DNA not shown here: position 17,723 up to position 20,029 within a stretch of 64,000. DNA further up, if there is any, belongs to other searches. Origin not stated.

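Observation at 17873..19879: One ORF fuses a lycopene cyclase (CrtY) domain to a beta-carotene 15,15'-dioxygenase (Blh) domain, directly downstream of an opsin gene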

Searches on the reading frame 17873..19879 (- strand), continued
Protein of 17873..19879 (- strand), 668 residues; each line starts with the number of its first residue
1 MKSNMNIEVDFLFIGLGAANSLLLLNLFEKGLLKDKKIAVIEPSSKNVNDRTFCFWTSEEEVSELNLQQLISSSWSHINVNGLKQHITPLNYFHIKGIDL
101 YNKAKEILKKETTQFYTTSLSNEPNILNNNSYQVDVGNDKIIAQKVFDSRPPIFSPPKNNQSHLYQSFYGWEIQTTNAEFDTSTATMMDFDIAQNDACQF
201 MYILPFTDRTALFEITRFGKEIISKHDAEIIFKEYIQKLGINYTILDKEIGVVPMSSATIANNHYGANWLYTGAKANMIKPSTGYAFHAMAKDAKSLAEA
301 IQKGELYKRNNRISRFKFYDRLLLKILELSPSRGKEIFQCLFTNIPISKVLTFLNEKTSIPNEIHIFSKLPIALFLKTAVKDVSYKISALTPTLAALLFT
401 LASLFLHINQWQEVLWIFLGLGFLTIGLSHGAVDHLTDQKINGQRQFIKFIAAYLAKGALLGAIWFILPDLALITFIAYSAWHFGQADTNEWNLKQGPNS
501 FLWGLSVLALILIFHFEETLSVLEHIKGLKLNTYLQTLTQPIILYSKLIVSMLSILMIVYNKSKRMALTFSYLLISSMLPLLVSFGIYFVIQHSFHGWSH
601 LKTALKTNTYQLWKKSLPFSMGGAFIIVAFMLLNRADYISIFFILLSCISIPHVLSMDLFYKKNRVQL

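Call 63: list_cluster_members(proteins=[P0219, P0268, P0260, P0245, P0223, P0211, P0207, P0191, P0187, P0166])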
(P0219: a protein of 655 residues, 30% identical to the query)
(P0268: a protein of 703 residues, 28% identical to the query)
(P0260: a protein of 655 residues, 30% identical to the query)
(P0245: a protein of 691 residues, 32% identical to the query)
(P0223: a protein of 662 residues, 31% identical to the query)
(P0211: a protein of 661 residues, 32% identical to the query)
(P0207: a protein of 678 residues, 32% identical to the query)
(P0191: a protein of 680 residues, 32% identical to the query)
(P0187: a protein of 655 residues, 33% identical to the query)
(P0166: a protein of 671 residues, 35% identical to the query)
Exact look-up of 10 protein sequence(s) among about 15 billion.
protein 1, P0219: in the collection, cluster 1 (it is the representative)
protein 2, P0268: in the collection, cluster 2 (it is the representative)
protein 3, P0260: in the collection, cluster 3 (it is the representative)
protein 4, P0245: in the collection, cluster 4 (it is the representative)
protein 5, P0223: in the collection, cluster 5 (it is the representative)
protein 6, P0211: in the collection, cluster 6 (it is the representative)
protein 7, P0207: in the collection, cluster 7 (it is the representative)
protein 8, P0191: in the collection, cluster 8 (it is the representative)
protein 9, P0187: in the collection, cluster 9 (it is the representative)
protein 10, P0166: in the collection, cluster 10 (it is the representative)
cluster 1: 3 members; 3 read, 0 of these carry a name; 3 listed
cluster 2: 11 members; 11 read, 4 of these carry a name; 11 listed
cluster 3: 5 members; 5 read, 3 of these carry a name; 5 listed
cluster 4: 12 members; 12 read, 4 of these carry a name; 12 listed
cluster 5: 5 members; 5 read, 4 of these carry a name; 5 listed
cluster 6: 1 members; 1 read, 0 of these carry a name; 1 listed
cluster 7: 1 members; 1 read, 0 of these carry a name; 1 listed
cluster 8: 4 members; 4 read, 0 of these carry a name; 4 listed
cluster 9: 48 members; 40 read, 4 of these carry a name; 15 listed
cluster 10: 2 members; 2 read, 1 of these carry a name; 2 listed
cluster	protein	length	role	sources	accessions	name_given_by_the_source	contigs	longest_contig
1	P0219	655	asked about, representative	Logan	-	-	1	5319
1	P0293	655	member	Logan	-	-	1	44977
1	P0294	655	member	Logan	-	-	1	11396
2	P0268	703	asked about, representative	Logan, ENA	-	-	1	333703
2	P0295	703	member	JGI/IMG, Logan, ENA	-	lycopene beta-cyclase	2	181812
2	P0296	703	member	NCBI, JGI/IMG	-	lycopene beta-cyclase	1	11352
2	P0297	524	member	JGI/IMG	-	lycopene beta-cyclase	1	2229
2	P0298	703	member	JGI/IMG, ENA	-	lycopene beta-cyclase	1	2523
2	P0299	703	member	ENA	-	-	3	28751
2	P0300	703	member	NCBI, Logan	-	-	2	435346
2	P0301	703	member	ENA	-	-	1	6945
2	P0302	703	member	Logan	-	-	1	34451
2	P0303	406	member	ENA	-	-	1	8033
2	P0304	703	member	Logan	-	-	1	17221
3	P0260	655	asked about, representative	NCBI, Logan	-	-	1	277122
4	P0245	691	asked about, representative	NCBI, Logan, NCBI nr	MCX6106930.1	MAG: beta-carotene 15,15'-dioxygenase, Brp/Blh family [Proteobacteria bacterium] | beta-carotene 15,15'-dioxygenase, Brp/Blh family [Pseudomonadota bacterium]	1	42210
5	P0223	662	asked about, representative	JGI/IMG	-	-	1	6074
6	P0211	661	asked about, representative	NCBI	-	-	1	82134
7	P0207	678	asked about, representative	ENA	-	-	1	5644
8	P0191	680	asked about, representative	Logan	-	-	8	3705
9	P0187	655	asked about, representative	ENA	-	-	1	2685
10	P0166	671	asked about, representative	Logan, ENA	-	-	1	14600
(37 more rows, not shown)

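Call 72: find_encoding_contigs(protein=P0227, flank=8000, max_places=3)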
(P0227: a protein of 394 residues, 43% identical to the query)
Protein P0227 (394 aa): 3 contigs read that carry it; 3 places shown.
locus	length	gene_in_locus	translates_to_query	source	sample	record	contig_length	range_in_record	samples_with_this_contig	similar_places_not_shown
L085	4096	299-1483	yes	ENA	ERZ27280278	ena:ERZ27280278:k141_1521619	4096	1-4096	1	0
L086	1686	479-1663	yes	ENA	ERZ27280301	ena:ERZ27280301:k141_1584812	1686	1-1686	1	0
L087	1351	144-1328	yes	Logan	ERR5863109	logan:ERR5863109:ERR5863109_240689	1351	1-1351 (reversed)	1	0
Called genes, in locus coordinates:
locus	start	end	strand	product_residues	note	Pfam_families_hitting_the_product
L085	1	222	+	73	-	?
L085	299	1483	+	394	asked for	PF05834:Lycopene_cycl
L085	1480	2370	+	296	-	PF15461:BCD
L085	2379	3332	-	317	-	PF01075:Glyco_transf_9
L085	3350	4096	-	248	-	?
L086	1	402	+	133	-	?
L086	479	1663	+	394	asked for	PF05834:Lycopene_cycl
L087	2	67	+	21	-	?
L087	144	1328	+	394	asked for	PF05834:Lycopene_cycl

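Call 73: find_encoding_contigs(protein=P0235, flank=8000, max_places=2)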
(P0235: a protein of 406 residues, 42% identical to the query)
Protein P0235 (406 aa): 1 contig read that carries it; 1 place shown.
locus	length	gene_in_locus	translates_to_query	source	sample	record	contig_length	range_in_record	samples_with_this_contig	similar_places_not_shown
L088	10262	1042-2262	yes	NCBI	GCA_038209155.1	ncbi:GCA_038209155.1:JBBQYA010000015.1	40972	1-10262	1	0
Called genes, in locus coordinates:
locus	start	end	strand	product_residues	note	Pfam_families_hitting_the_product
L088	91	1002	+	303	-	-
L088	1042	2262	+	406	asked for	PF05834:Lycopene_cycl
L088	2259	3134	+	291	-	PF15461:BCD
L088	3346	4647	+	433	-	PF00144:Beta-lactamase, PF18962:Por_Secre_tail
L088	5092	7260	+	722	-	PF13620:CarboxypepD_reg (weak), PF13715:CarbopepD_reg_2, PF07715:Plug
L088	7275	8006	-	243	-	PF06912:DUF1275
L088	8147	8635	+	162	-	PF13430:DUF4112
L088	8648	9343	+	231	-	PF04402:SIMPL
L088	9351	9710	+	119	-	PF01641:SelR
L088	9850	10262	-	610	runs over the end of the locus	PF00664:ABC_membrane, PF00005:ABC_tran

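Call 85: find_related_loci(query=A1, collection=viral_contigs, flank=6000)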
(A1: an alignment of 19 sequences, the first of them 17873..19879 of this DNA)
Query A1 (668 aa) in viral_contigs; peptide patterns used: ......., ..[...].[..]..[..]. (x = any residue, [..] = any of these).
19 stretches matched a pattern, but none encodes a relative of the query by tblastn (E <= 1e-3).

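Call 94: find_encoding_contigs(protein=P0237, flank=6000, max_places=1)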
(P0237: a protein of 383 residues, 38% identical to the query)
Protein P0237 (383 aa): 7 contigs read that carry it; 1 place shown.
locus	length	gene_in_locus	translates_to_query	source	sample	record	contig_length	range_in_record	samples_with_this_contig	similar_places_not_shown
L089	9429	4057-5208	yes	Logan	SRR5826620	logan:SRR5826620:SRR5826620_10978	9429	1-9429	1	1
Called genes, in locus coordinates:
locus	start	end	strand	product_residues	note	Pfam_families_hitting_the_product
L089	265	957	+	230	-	PF00106:adh_short, PF01370:Epimerase (faint), PF08659:KR, PF13561:adh_short_C2, PF23441:SDR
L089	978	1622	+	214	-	PF01613:Flavin_Reduct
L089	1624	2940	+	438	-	PF00875:DNA_photolyase, PF03441:FAD_binding_7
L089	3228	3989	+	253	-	PF01036:Bac_rhodopsin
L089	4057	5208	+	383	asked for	PF05834:Lycopene_cycl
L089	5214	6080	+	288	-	PF15461:BCD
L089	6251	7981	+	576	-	PF00474:SSF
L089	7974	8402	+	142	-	PF01042:Ribonuc_L-PSP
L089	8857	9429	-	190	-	?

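Call 95: find_encoding_contigs(protein=P0249, flank=6000, max_places=1)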
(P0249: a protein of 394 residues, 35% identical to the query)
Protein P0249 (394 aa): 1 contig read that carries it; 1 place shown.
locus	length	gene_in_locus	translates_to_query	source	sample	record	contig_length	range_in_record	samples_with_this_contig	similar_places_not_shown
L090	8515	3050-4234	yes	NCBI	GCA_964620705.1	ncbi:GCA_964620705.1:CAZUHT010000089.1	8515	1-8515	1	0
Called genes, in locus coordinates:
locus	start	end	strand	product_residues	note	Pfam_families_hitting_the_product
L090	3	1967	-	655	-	?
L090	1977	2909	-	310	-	PF01544:CorA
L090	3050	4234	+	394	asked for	PF01266:DAO (faint), PF05834:Lycopene_cycl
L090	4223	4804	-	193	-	PF02545:Maf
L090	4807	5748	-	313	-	PF01040:UbiA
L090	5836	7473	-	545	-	PF21315:FAN1_HTH, PF08774:VRR_NUC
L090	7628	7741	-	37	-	-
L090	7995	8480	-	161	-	-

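Call 96: find_encoding_contigs(protein=P0253, flank=6000, max_places=1)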
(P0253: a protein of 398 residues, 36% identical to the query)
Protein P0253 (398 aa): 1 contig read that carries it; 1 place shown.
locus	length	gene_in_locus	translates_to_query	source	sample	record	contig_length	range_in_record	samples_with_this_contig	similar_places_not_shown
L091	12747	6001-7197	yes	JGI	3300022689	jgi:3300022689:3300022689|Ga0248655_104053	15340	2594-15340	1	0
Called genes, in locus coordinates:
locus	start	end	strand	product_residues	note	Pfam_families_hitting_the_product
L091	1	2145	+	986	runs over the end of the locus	PF07494:Reg_prop (faint), PF07495:Y_Y_Y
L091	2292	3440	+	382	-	PF03773:ArsP_1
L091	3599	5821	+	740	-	PF08532:Glyco_hydro_42M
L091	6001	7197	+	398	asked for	PF05834:Lycopene_cycl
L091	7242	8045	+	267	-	PF15461:BCD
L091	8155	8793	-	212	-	PF06940:DUF1287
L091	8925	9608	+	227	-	PF07929:PRiA4_ORF3 (weak)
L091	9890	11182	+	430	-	PF09925:DUF2157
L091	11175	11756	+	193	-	PF14345:GDYXXLXY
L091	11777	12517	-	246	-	PF02353:CMAS (weak), PF03848:TehB, PF13489:Methyltransf_23, PF05175:MTS (weak), PF13649:Methyltransf_25, PF13847:Methyltransf_31, PF08241:Methyltransf_11, PF08242:Methyltransf_12 (weak)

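Call 98: find_encoding_contigs(protein=P0264, flank=5000, max_places=1)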
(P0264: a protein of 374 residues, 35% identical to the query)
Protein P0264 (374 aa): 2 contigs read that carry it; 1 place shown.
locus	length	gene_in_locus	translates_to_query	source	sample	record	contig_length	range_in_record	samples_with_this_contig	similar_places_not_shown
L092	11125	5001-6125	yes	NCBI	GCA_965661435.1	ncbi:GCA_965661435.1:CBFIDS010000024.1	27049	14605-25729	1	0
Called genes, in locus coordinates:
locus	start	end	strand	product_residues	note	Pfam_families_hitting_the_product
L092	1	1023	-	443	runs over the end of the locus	PF00557:Peptidase_M24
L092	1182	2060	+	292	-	PF07676:PD40 (faint)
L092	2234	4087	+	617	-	PF09087:Cyc-maltodext_N, PF00128:Alpha-amylase, PF10438:Cyc-maltodext_C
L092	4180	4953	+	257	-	PF01036:Bac_rhodopsin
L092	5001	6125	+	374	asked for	PF05834:Lycopene_cycl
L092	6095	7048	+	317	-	PF15461:BCD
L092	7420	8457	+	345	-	PF02012:BNR (faint), PF15902:Sortilin-Vps10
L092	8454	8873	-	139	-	PF00472:RF-1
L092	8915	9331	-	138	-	-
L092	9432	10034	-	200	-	PF13563:2_5_RNA_ligase2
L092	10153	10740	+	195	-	PF08818:DUF1801, PF13376:OmdA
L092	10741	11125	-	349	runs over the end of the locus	PF09995:MPAB_Lcp_cat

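Call 99: find_encoding_contigs(protein=P0240, flank=5000, max_places=1)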
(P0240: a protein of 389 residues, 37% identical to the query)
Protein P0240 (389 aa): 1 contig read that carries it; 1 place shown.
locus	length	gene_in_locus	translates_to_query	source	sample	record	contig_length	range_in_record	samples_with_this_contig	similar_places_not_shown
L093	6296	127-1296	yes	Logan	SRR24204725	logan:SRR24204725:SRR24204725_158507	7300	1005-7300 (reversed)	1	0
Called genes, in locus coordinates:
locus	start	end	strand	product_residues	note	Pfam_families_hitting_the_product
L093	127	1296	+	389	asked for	PF05834:Lycopene_cycl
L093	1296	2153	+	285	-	PF15461:BCD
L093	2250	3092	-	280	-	PF01036:Bac_rhodopsin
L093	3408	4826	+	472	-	PF02321:OEP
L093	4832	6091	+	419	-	PF25919:BSH_CusB (faint), PF25917:BSH_RND, PF25973:BSH_CzcB (weak), PF25990:Beta-barrel_YknX, PF26002:Beta-barrel_AprE (weak), PF25975:CzcB_C (weak), PF25989:YknX_C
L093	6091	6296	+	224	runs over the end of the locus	PF00814:TsaD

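Call 100: find_encoding_contigs(protein=P0266, flank=5000, max_places=1)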
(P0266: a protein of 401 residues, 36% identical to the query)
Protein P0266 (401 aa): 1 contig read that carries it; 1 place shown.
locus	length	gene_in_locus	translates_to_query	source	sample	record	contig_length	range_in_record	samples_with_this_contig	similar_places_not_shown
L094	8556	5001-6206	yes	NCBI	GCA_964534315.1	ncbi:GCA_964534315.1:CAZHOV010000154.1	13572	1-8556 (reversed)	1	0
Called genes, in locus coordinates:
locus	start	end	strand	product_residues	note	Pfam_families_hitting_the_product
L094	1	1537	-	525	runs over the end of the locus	PF17959:EF-hand_14, PF04960:Glutaminase, PF12796:Ank_2, PF13606:Ank_3 (faint), PF13637:Ank_4, PF00023:Ank (weak), PF13857:Ank_5 (weak), PF13637:Ank_4 (weak)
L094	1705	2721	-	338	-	PF03951:Gln-synt_N, PF00120:Gln-synt_C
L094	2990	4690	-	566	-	PF28559:TPR_SusR (weak), PF07719:TPR_2 (faint), PF13176:TPR_7 (faint), PF13181:TPR_8 (faint), PF13424:TPR_12, PF17874:TPR_MalT, PF00515:TPR_1 (weak), PF13424:TPR_12, +1 more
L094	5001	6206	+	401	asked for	PF01266:DAO (weak), PF01946:Thi4 (faint), PF05834:Lycopene_cycl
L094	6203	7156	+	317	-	PF15461:BCD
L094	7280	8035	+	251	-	PF01036:Bac_rhodopsin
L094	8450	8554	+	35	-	?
